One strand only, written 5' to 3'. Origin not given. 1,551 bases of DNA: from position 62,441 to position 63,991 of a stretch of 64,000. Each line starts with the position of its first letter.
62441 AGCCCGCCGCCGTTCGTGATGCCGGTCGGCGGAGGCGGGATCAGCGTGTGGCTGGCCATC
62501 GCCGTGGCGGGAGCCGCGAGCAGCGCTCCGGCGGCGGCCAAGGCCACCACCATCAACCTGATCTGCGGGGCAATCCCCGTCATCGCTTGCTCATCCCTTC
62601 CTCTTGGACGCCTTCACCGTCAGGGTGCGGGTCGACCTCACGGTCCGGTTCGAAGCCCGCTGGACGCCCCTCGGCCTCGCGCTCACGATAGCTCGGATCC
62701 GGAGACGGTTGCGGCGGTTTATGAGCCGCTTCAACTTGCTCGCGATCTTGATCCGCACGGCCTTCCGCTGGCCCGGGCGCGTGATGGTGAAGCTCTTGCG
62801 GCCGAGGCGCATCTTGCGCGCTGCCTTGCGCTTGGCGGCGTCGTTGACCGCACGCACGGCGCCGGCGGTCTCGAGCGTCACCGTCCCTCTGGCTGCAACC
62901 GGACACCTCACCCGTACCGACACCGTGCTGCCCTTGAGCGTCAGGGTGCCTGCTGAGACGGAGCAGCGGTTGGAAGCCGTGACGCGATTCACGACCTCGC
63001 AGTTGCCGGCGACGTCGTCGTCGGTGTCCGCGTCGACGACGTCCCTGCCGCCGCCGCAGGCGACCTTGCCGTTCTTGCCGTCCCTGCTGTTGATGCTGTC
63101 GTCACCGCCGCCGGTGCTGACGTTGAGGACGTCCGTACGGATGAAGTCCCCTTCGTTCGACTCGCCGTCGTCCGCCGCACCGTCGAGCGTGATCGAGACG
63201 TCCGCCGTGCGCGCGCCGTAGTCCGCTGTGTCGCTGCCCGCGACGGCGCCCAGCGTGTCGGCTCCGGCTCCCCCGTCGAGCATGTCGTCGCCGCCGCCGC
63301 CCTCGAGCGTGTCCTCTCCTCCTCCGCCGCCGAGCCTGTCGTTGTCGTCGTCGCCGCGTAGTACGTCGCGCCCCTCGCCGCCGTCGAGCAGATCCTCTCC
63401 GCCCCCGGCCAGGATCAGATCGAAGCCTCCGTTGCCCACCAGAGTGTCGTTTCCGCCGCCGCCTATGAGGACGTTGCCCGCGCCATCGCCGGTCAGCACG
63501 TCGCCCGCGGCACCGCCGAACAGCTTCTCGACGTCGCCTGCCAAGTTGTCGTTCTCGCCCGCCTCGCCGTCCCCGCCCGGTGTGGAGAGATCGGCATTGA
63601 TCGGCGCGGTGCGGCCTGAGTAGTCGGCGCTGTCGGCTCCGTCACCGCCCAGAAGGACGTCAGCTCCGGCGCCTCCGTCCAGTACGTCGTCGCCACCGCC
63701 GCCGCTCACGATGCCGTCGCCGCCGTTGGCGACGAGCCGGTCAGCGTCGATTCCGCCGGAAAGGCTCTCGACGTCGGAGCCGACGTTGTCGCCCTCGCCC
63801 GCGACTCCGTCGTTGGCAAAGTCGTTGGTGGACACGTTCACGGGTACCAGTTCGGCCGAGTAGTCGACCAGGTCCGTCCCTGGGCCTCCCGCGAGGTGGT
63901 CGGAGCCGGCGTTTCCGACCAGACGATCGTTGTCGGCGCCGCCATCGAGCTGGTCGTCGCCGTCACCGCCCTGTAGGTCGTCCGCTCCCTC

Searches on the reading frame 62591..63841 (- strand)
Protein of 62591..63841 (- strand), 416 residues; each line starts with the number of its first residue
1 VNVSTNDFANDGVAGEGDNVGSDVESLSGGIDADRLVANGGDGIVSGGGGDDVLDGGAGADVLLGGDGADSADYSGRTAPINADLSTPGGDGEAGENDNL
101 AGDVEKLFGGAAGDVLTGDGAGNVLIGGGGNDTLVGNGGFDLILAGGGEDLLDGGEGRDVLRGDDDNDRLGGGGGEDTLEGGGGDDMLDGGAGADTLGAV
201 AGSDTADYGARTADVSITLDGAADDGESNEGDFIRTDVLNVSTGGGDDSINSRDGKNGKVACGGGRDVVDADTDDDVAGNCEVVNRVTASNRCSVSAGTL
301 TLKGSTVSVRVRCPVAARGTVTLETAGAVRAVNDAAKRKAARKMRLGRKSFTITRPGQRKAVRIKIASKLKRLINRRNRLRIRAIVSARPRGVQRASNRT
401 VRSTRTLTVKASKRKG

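Call 34: search_protein_families(library=pfam, proteins=[window:62591-63841:-], max_evalue=10)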
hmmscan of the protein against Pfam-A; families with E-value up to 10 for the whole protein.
window:62591-63841:- (416 aa): 2 families
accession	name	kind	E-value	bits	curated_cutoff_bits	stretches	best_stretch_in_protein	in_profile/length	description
PF00353.25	HemolysinCabind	-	6e-13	48.9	23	5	145-179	2-36/36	RTX calcium-binding nonapeptide repeat (4 copies)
PF11292.14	DUF3093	-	0.34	11.6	23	1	297-367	48-117/140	Protein of unknown function (DUF3093)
